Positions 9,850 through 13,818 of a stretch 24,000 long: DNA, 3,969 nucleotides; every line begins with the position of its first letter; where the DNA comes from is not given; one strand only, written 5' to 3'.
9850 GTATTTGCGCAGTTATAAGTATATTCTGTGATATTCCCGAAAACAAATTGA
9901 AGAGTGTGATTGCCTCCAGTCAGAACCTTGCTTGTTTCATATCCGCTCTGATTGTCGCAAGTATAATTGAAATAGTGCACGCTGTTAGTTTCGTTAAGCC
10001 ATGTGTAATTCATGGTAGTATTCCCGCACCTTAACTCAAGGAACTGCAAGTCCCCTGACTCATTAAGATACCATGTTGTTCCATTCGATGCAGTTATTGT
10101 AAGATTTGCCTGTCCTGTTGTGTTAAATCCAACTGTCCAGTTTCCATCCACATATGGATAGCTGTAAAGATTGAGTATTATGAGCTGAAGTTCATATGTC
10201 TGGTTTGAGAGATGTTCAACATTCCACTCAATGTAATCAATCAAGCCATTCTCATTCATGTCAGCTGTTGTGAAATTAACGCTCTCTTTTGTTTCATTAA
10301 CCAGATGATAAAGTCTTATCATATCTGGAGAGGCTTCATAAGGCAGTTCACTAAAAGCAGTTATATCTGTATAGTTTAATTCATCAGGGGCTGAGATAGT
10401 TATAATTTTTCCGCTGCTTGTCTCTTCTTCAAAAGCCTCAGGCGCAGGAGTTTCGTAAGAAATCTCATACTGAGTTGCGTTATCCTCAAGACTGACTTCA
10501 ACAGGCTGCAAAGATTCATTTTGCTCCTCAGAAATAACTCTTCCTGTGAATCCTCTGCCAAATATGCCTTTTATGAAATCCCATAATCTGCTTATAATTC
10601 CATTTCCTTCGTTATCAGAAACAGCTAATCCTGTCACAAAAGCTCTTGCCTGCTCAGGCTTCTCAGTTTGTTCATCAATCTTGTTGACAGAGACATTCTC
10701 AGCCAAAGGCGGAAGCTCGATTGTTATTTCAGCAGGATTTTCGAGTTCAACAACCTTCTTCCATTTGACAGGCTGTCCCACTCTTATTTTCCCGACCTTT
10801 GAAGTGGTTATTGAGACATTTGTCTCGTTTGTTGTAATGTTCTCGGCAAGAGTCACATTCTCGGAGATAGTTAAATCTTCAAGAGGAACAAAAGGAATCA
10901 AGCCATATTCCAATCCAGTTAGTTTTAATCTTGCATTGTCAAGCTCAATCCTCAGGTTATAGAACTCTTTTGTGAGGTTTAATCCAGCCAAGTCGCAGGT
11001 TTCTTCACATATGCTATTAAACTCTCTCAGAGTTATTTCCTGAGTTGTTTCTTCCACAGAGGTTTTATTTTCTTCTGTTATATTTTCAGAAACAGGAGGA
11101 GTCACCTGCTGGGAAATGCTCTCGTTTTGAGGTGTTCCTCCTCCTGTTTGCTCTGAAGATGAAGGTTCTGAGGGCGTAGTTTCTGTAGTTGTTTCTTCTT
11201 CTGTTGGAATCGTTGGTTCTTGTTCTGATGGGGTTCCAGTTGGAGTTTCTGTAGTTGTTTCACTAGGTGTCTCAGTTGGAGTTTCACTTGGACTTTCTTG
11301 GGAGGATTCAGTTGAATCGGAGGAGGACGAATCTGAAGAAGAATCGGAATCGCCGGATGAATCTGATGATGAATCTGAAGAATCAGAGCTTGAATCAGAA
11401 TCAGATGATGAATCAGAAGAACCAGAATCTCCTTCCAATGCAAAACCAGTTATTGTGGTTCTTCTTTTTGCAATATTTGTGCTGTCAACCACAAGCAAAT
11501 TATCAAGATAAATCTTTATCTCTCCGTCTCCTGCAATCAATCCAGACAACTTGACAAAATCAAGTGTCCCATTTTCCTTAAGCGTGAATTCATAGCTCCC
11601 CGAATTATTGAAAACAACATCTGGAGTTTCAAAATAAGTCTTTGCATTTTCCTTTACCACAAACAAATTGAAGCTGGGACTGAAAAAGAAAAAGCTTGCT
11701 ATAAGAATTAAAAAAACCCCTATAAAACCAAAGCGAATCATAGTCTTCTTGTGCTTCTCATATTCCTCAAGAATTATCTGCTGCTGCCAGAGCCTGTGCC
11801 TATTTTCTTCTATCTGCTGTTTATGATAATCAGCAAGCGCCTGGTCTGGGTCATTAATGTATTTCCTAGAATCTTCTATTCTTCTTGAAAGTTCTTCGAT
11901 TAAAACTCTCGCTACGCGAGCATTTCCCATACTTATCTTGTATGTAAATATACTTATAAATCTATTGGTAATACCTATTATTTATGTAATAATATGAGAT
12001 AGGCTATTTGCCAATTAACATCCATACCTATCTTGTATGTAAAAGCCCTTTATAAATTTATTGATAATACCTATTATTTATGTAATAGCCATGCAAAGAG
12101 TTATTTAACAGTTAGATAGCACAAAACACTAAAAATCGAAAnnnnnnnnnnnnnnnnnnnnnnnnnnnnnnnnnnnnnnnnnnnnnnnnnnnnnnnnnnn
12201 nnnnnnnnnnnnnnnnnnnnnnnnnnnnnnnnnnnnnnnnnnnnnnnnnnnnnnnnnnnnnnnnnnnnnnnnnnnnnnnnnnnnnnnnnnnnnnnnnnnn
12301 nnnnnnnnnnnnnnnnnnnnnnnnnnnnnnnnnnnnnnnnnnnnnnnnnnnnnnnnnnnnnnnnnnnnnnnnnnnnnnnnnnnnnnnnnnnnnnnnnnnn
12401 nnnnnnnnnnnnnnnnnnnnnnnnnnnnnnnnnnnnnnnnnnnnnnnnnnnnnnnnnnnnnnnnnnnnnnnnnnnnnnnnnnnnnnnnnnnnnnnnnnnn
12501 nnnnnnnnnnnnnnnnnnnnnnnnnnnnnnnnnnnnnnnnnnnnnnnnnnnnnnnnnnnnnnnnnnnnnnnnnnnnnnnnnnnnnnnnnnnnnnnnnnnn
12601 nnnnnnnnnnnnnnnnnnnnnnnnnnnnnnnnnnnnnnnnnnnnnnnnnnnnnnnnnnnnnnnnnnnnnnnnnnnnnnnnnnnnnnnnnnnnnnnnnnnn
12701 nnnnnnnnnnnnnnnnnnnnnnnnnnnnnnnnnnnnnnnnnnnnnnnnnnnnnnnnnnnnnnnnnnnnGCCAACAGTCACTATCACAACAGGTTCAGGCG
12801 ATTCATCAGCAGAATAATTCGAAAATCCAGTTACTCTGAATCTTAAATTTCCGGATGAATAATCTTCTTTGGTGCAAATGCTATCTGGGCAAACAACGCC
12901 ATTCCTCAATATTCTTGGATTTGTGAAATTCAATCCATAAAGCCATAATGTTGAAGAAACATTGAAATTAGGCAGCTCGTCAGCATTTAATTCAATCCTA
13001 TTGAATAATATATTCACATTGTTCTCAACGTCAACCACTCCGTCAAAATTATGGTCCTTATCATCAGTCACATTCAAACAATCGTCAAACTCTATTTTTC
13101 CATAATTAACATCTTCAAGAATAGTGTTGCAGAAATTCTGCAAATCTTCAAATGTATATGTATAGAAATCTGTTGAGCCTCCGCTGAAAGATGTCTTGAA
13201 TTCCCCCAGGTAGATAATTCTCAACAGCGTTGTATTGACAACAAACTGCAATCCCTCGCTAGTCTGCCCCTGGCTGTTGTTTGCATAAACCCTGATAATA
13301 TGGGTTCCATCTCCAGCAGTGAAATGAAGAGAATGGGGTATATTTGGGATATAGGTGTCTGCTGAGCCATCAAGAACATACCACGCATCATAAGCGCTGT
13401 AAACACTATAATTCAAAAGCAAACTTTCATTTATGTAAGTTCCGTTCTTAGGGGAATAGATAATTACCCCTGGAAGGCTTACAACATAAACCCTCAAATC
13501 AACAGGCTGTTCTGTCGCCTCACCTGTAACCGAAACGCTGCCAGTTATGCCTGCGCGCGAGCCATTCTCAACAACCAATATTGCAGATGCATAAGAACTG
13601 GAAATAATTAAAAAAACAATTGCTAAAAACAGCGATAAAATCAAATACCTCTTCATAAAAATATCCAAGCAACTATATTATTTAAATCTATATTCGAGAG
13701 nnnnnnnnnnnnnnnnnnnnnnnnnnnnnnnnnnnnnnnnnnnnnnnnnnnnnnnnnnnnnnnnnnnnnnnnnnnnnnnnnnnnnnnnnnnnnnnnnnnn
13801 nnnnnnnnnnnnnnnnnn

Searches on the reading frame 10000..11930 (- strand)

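Call 51: search_protein_families(library=ncbifam, proteins=[window:10000-11930:-], max_evalue=1)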
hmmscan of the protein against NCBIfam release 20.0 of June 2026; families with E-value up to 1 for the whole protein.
window:10000-11930:- (643 aa): 6 families
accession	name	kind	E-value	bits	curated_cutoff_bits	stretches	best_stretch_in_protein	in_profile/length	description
NF012181.0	MSCRAMM_SdrD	exception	0.072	10.4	2500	1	172-219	1126-1294/1379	MSCRAMM family adhesin SdrD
NF033845.1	MSCRAMM_ClfB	exception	0.079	10.9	999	1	167-288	697-812/871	MSCRAMM family adhesin clumping factor ClfB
NF011531.0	PRK14971.1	equivalog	0.084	11.7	685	1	186-374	396-585/614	DNA polymerase III subunit gamma/tau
NF003117.0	PRK04036.1-2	equivalog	0.093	11.1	993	1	90-293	21-203/650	DNA-directed DNA polymerase II small subunit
NF033609.2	MSCRAMM_ClfA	exception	0.24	9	1150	1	172-262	766-857/934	MSCRAMM family adhesin clumping factor ClfA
NF045523.1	MXAN_5453_fam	exception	0.82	8.1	500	0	165-268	417-517/544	MXAN_5453 family MXYO-CTERM-anchored protein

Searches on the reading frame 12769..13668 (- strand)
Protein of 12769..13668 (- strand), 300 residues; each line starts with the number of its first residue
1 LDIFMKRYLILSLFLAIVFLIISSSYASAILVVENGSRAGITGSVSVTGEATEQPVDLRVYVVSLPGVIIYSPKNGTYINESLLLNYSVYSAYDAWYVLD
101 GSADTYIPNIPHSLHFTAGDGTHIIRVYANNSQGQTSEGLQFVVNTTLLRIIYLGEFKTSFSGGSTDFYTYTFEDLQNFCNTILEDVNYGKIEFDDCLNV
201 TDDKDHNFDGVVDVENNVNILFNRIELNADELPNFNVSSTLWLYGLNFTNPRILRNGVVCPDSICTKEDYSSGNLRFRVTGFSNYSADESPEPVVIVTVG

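Call 82: find_homologous_proteins(query=window:12769-13668:-)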
Query window:12769-13668:- (300 aa): 7 proteins with E <= 0.001 among 1163 candidates.
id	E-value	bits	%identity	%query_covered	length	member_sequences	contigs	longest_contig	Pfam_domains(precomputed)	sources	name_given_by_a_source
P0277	2.3e-192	656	100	99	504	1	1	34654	-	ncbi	-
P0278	5.1e-147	507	77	93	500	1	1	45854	-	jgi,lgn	jgi:sporulation protein YlmC with PRC-barrel domain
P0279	1.2e-82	296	51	96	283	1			-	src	-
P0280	8.7e-79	283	56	81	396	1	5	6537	-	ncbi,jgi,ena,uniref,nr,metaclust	ncbi:hypothetical protein A2685_02095 [Candidatus Woesebacteria bacterium RIFCSPHIGHO2_01_FULL_37_10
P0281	5.8e-74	267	54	82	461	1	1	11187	PF05239.22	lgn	-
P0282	2.3e-70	255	47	97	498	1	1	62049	-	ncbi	-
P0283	8.9e-66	240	45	97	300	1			-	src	-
